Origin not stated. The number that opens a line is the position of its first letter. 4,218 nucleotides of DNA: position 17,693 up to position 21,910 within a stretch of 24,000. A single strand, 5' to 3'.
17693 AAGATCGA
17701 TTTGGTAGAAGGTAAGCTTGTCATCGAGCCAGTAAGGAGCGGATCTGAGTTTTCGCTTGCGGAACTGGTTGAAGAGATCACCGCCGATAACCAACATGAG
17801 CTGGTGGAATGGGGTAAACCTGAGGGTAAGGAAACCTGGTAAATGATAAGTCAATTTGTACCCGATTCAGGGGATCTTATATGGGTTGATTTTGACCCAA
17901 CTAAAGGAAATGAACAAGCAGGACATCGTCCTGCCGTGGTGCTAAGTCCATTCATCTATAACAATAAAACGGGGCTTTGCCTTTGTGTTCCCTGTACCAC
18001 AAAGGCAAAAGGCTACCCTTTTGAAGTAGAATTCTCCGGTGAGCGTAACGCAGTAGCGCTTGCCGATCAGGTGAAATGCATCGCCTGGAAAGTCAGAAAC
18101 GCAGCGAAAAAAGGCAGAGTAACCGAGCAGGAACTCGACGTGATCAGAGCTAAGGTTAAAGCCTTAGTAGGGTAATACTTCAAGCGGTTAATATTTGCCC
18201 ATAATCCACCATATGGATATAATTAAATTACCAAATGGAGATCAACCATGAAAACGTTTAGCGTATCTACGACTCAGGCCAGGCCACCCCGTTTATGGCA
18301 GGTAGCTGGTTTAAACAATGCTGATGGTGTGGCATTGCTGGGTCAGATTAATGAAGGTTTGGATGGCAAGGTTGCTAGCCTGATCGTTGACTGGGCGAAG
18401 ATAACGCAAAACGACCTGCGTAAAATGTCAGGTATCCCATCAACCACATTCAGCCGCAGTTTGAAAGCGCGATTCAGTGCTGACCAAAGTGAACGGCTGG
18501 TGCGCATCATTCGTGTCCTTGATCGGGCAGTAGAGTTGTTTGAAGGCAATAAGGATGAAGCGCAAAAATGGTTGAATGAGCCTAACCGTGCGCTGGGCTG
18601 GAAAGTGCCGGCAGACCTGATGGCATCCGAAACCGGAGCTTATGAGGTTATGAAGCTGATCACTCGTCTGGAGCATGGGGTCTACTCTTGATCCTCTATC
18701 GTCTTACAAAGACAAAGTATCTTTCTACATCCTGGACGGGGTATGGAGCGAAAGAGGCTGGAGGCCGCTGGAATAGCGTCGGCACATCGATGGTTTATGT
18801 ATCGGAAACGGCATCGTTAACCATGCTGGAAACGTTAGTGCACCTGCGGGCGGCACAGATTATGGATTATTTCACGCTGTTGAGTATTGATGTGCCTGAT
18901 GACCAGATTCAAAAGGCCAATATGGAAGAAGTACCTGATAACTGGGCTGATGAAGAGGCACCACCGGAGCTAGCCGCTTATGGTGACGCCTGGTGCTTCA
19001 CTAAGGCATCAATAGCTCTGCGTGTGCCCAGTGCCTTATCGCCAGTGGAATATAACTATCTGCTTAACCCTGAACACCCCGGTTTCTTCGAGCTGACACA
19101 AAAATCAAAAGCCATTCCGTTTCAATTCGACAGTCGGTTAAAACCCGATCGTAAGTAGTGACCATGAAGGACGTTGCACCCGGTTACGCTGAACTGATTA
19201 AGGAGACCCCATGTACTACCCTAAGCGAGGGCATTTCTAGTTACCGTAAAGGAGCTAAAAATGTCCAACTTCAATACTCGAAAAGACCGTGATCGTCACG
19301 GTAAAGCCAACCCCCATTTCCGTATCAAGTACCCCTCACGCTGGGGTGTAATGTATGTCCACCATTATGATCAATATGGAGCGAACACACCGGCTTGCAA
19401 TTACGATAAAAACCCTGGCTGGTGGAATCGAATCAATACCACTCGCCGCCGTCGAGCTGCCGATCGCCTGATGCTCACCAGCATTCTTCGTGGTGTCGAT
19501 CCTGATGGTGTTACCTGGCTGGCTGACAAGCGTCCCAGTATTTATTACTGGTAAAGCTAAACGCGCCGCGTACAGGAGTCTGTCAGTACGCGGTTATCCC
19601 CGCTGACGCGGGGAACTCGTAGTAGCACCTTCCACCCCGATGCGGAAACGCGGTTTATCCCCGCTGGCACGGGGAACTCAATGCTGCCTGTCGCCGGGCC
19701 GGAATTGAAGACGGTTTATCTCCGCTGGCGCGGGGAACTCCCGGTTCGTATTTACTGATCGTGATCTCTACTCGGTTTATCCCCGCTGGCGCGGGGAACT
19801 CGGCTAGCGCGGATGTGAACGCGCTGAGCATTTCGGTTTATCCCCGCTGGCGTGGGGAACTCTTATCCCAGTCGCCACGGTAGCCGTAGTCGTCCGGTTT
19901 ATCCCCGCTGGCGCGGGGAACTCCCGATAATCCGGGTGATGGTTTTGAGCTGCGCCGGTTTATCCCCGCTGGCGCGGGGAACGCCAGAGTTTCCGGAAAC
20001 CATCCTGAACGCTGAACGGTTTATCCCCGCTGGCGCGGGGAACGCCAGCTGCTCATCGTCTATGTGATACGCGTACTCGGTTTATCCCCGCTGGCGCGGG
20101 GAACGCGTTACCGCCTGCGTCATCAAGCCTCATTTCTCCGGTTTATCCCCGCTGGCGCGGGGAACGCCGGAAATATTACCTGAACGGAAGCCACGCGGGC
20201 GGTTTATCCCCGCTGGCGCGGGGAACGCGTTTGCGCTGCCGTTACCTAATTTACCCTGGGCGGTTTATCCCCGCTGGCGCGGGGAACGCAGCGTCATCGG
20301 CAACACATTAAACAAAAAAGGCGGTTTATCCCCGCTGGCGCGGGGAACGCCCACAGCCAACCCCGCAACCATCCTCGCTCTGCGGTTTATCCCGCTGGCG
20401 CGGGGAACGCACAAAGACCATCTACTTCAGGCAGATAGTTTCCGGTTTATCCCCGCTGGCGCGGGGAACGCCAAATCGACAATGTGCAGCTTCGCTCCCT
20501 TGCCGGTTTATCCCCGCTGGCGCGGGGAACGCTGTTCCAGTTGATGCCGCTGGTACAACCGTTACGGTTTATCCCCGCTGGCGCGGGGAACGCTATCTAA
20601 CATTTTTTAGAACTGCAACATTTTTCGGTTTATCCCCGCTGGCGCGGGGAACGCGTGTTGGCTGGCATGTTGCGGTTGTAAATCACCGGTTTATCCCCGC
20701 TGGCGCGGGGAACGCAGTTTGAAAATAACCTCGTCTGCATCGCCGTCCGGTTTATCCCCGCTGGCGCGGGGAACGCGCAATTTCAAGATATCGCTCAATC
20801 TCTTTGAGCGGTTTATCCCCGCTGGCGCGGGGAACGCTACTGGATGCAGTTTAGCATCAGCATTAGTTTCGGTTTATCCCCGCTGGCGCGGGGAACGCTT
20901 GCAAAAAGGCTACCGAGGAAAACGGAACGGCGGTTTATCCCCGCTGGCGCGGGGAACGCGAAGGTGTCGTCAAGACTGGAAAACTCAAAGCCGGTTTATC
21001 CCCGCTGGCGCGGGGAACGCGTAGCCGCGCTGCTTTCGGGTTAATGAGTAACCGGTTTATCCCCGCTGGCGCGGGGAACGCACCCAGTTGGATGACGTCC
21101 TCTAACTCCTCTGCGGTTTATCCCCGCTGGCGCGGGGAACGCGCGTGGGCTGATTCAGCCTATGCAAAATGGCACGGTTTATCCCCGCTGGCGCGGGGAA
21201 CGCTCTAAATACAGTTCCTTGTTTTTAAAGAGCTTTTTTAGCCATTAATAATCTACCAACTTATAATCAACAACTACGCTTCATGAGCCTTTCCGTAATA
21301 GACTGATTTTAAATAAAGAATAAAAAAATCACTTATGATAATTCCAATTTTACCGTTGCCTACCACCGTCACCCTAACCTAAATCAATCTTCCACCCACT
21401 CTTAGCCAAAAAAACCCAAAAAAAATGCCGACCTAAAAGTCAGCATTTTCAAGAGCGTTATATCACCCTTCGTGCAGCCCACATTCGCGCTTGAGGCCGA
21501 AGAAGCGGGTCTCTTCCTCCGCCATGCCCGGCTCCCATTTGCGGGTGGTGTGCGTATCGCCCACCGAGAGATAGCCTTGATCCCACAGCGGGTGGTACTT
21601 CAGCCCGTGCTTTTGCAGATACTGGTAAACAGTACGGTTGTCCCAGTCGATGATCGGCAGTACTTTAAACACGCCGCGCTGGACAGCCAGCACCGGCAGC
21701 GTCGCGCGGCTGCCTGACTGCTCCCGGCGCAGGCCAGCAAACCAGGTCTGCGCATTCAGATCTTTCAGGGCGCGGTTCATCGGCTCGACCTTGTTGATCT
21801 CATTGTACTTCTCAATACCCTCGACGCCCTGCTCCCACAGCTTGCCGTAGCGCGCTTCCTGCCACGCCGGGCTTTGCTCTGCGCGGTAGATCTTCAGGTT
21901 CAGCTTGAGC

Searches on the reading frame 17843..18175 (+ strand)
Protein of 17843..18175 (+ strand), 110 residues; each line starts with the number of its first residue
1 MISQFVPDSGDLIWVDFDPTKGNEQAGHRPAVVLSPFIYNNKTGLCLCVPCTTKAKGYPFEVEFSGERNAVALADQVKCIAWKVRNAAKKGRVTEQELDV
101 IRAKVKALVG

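Call 6: search_protein_families(library=ncbifam, proteins=[window:17843-18175:+])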
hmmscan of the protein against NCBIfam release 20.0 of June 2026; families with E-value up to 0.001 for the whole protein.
window:17843-18175:+ (110 aa): 3 families
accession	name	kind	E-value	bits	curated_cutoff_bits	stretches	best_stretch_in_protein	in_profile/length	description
NF007386.0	PRK09907.1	equivalog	1.8e-58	195.3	120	1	1-110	1-111/111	endoribonuclease MazF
NF007320.0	PRK09812.1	equivalog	4.1e-12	46.2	129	1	4-109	4-115/116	type II toxin-antitoxin system ChpB family toxin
NF052489.1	TAtMazFAgrob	equivalog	6.3e-10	38.9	150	1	4-96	3-98/118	type II toxin-antitoxin system toxin MazF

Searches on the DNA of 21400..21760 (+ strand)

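Call 33: search_dna_similar(query=window:21400-21760:+, collection=ecoli_genomes, mode=distant, max_rows=15, rows=spread)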
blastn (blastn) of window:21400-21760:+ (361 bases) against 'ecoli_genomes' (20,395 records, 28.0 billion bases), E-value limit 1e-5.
Records with a match: 5426; places in all: 5426; records where one place covers at least 80% of the query: 5426.
Genomes with a match: 5426 of 5426; with a place that covers at least 80% of the query: 5426. Places per genome that has any: lowest 1, median 1, highest 1. On chromosomes: 5426 places; on plasmids: 0.
Best place of each record, by identity: 80-90% 5272; 60-80% 154.
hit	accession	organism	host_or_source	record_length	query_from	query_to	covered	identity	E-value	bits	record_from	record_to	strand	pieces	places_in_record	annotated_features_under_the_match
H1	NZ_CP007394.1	Escherichia coli strain ST2747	-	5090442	57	360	84%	80.3%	9e-72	279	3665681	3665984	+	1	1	cysH: phosphoadenosine phosphosulfate reductase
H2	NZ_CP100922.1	Escherichia coli strain ET734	sediment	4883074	66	360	82%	82.0%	4e-76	294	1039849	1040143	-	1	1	cysH: phosphoadenosine phosphosulfate reductase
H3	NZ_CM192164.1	Escherichia coli strain CMZE065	Homo sapiens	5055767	66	360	82%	82.0%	4e-76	294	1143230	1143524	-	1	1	cysH: phosphoadenosine phosphosulfate reductase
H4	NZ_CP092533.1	Escherichia coli strain DS566-1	Homo sapiens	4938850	66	360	82%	81.7%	5e-75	289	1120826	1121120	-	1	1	cysH: phosphoadenosine phosphosulfate reductase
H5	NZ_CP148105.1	Escherichia coli strain Nissle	missing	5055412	66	360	82%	81.7%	5e-75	289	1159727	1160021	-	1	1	cysH: phosphoadenosine phosphosulfate reductase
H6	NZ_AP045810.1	Escherichia coli strain 23CRST038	Homo sapiens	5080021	66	360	82%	81.7%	5e-75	289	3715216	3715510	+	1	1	cysH: phosphoadenosine phosphosulfate reductase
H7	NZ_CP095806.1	Escherichia coli strain E371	avian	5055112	66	360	82%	81.4%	2e-73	285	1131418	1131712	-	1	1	cysH: phosphoadenosine phosphosulfate reductase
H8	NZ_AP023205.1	Escherichia coli strain TUM18781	Homo sapiens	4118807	66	360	82%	81.0%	3e-72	280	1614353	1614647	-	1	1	cysH: phosphoadenosine phosphosulfate reductase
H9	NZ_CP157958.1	Escherichia coli strain 800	calf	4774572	66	360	82%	81.0%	3e-72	280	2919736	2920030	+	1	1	cysH: phosphoadenosine phosphosulfate reductase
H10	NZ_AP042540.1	Escherichia coli strain OkiPb01689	bovine feces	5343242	66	360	82%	81.0%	3e-72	280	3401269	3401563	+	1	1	cysH: phosphoadenosine phosphosulfate reductase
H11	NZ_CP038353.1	Escherichia coli O157:H7 strain F8797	missing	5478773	66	360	82%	80.7%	1e-70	276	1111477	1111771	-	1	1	cysH: phosphoadenosine phosphosulfate reductase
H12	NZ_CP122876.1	Escherichia coli strain ETEC1717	Sus scrofa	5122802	66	360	82%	80.7%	1e-70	276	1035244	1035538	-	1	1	cysH: phosphoadenosine phosphosulfate reductase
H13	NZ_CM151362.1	Escherichia coli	Homo sapiens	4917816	66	360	82%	80.7%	1e-70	276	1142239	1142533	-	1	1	cysH: phosphoadenosine phosphosulfate reductase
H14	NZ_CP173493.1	Escherichia coli strain 98218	Homo sapiens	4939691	66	360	82%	80.3%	1e-69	271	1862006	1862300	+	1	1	cysH: phosphoadenosine phosphosulfate reductase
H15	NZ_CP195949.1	Escherichia coli strain D7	Water sample from the Juan Diaz River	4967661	66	360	82%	74.3%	4e-38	167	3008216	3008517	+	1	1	phosphoadenylyl-sulfate reductase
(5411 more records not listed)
